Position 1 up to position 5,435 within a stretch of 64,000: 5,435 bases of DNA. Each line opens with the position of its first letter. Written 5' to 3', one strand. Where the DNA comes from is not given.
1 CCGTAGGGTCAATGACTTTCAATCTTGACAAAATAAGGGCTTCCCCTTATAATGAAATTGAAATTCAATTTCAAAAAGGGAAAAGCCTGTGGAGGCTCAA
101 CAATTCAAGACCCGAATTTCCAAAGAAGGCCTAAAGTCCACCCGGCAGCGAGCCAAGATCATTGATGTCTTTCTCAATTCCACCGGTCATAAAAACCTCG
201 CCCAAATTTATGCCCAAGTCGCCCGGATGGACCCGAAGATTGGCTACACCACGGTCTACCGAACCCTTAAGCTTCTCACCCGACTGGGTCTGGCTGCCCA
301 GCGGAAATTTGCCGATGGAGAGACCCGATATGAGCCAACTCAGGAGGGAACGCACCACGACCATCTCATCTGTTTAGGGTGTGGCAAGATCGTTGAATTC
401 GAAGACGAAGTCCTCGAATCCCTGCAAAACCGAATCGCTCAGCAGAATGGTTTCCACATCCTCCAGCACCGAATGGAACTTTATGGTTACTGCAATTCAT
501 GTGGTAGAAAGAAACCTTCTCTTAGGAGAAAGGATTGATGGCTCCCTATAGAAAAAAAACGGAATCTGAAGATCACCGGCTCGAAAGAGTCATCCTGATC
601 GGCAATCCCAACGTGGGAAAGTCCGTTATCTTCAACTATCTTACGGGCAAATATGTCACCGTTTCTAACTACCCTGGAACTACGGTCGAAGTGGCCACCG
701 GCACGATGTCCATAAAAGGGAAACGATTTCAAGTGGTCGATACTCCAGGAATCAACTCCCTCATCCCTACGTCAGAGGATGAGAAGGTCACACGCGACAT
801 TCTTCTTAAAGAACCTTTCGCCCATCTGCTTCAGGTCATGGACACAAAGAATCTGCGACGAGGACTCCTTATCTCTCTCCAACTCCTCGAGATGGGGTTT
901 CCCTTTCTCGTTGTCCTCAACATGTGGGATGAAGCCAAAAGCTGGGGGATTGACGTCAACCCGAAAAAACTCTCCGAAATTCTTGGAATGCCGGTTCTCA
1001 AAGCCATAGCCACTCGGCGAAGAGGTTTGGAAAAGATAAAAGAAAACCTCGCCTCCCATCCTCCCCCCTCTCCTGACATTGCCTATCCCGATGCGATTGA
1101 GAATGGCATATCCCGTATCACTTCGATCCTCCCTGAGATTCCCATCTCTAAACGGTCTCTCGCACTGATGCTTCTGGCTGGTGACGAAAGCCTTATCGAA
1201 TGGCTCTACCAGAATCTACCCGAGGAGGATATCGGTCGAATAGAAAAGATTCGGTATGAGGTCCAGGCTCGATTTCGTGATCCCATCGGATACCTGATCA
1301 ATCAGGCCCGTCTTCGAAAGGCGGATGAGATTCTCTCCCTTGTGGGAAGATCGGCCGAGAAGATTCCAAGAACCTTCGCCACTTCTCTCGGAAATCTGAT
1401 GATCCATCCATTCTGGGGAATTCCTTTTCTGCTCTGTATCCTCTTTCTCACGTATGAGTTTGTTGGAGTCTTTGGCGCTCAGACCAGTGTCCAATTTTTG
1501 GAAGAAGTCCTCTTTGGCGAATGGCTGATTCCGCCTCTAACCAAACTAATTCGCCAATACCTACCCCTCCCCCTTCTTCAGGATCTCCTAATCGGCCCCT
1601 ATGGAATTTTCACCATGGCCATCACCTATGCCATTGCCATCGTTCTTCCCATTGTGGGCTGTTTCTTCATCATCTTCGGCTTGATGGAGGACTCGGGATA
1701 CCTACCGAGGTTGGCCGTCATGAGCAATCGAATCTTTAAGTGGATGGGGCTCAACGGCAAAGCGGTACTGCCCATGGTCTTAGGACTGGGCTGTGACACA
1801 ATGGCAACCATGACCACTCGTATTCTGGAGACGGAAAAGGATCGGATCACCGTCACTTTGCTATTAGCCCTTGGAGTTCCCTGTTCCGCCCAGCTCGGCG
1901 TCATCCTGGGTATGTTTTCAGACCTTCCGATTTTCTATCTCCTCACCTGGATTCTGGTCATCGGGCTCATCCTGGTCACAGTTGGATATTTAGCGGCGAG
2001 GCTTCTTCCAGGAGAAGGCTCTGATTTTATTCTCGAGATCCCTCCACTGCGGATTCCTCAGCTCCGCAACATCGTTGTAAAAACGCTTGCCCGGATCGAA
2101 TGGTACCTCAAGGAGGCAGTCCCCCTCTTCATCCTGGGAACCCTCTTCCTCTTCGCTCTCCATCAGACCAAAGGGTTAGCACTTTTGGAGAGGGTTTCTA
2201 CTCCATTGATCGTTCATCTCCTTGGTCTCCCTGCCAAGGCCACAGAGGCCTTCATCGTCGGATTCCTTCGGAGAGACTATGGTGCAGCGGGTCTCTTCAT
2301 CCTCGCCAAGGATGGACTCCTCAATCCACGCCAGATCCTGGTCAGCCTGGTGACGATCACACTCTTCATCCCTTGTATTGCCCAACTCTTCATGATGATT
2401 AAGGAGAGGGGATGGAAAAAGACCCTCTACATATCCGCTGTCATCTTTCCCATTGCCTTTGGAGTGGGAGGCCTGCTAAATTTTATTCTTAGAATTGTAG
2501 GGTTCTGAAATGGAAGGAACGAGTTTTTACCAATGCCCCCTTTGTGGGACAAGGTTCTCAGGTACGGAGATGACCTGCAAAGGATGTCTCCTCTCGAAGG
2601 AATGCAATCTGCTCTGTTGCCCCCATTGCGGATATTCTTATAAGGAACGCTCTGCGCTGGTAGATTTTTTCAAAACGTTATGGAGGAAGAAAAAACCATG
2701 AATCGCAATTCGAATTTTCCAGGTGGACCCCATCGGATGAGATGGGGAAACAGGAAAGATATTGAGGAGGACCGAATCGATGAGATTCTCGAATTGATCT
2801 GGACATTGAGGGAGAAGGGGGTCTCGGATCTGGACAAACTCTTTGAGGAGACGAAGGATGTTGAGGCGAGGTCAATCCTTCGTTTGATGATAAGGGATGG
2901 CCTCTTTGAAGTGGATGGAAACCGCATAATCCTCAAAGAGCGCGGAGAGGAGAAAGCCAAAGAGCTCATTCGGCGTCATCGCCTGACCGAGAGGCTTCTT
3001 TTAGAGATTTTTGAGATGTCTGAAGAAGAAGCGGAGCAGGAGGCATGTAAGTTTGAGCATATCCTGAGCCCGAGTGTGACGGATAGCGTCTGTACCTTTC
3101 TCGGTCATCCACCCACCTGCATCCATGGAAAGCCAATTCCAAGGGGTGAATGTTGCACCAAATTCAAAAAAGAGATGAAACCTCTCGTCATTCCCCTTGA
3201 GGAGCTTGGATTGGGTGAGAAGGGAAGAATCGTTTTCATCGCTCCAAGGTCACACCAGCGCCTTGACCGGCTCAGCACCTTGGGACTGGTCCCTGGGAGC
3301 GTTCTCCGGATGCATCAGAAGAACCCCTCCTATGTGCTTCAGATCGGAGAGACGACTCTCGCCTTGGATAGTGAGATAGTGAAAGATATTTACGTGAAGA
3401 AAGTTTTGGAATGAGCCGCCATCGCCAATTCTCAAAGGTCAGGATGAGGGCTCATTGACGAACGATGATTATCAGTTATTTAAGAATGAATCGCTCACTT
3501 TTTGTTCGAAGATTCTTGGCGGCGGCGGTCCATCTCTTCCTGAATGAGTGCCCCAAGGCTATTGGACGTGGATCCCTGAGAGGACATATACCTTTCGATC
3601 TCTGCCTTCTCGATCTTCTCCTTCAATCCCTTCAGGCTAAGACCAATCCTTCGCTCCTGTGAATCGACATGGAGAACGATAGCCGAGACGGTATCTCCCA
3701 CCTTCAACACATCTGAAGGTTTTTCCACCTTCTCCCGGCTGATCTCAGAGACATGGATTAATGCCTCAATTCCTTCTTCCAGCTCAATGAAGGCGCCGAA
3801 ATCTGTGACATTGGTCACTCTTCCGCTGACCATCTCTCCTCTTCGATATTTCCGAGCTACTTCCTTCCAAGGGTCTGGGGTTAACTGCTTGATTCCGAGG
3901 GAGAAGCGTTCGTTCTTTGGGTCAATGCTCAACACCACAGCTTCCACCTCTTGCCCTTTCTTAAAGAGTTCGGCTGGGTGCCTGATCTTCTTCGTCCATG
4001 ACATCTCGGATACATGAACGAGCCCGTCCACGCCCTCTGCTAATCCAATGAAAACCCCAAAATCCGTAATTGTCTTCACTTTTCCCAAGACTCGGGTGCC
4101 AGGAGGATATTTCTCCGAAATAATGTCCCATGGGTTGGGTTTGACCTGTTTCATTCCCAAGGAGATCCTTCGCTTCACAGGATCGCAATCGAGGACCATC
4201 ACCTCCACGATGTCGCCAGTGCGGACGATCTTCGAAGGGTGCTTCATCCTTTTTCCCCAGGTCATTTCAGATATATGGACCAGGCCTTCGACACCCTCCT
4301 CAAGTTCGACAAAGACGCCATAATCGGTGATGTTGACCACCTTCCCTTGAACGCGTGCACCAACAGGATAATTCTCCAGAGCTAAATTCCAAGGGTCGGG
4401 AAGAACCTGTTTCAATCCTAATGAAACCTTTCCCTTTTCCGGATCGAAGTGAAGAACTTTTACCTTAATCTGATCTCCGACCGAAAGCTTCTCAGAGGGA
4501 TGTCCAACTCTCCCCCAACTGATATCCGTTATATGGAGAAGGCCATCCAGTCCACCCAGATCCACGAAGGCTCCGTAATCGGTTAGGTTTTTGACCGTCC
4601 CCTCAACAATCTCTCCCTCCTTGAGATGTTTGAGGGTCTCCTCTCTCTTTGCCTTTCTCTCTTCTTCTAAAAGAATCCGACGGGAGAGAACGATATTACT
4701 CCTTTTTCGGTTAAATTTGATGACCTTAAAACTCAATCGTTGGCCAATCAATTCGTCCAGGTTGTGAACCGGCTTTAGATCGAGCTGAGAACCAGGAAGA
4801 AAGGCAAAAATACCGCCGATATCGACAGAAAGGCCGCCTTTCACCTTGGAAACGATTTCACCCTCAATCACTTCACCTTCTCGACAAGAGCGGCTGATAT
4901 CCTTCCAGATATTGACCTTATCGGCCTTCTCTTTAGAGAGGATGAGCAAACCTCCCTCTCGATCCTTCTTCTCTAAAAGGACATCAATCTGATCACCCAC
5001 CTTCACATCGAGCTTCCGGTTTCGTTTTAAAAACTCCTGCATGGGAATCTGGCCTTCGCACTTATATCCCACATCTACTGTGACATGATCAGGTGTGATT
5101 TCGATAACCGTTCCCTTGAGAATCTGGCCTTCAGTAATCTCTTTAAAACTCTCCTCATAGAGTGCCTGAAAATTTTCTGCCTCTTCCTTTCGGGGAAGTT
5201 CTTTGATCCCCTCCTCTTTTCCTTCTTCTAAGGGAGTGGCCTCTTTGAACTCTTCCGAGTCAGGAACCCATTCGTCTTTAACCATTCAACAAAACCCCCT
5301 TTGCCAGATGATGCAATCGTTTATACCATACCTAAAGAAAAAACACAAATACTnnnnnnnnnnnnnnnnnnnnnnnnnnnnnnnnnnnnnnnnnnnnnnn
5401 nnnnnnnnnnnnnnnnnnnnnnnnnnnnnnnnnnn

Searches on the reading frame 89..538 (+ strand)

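Call 49: search_protein_families(library=pfam, proteins=[window:89-538:+], max_evalue=0.00001)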
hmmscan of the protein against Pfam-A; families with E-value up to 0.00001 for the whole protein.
window:89-538:+ (149 aa): 1 family
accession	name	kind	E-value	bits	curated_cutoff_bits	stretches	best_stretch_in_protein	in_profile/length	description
PF01475.25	FUR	-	1.9e-37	128.5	23.1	1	12-132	1-121/121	Ferric uptake regulator family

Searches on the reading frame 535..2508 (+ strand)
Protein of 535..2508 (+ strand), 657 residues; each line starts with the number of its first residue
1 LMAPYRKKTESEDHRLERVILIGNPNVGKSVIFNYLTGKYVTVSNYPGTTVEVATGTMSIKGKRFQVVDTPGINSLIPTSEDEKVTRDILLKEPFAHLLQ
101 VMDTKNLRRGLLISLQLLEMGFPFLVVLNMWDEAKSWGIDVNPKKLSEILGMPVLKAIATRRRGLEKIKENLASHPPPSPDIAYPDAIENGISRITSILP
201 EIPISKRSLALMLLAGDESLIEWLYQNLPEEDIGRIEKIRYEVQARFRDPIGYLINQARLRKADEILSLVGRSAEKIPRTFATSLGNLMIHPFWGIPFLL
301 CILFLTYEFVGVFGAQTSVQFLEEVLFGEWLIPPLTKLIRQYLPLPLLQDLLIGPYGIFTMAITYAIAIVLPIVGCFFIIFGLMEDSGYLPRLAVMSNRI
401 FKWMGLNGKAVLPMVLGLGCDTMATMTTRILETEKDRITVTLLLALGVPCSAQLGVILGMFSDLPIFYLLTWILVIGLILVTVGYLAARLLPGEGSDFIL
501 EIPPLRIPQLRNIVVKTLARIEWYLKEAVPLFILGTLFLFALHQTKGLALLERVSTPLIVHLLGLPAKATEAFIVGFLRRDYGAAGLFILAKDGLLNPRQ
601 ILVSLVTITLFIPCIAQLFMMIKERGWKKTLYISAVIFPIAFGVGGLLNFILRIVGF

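Call 49: search_protein_families(library=pfam, proteins=[window:535-2508:+], max_evalue=0.00001)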
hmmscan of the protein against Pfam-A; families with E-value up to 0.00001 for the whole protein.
window:535-2508:+ (657 aa): 6 families
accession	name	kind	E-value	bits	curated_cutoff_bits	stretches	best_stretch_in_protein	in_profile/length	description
PF02421.24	FeoB_N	-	2.3e-52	177.1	27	1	18-171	2-155/156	Ferrous iron transport protein B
PF07670.19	Gate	-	2.2e-29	102.4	29.6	2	369-462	3-102/104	Nucleoside recognition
PF01926.29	MMR_HSR1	-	4.4e-21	75.5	21.9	1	18-129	1-112/113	50S ribosome-binding GTPase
PF17910.6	FeoB_Cyto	-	2.2e-12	47.7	23.4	1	184-268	1-86/90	FeoB cytosolic helical domain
PF07664.17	FeoB_C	-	1.2e-11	44.6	26.6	1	470-520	2-54/54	Ferrous iron transport protein B C terminus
PF04548.22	AIG1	-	4.8e-06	26.5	27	1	18-104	2-93/212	AIG1 family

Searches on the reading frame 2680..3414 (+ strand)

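Call 49: search_protein_families(library=pfam, proteins=[window:2680-3414:+], max_evalue=0.00001)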
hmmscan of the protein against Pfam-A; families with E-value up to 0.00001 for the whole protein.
window:2680-3414:+ (244 aa): 2 families
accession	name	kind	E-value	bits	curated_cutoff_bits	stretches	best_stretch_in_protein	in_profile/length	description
PF02742.21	Fe_dep_repr_C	-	5.5e-26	90.8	27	1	87-155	2-70/70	Iron dependent repressor, metal binding and dimerisation domain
PF04023.20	FeoA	-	2.8e-13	50.2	23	1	171-240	1-73/74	FeoA domain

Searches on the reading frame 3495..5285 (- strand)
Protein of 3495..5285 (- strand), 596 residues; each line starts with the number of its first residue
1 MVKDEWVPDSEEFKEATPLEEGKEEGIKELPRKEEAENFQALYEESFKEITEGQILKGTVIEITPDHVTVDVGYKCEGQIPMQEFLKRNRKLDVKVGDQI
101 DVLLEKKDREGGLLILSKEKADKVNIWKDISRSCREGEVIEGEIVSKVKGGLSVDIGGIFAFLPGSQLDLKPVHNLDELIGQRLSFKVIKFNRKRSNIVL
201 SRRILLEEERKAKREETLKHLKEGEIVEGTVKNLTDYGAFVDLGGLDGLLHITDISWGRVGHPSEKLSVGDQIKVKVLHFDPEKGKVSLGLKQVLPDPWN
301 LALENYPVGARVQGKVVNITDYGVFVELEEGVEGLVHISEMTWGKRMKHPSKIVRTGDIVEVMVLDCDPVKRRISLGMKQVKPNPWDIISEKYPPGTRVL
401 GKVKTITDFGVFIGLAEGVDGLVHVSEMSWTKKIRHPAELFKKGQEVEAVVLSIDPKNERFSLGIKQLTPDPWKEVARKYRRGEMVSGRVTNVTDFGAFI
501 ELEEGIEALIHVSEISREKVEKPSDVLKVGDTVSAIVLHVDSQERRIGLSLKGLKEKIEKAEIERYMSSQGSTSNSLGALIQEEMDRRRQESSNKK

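Call 9: search_protein_families(library=pfam, proteins=[window:3495-5285:-])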
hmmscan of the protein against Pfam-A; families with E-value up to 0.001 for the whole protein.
window:3495-5285:- (596 aa): 7 families
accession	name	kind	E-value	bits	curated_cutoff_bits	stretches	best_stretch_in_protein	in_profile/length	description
PF00575.29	S1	-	2.1e-108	355.3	22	6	480-552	2-74/74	S1 RNA binding domain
PF23459.1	S1_RRP5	-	4.1e-39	133.4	27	4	395-458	3-65/72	RRP5 S1 domain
PF21710.3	Spt6_S1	-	6.5e-20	71.7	27.5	1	478-552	12-87/91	Spt6, S1/OB domain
PF17092.11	PCB_OB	-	1e-14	55.7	27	0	309-366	32-99/111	Penicillin-binding protein OB-like domain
PF13509.12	S1_2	-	4.9e-11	43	21.8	0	483-519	2-37/61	S1 domain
PF18614.7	RNase_II_C_S1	-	1.1e-05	25.7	26.6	0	259-289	27-56/59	RNase II-type exonuclease C-terminal S1 domain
PF24685.1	OB_RRP5_4th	-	2.5e-05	24.6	31.5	0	506-542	37-73/92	RRP5 OB-fold domain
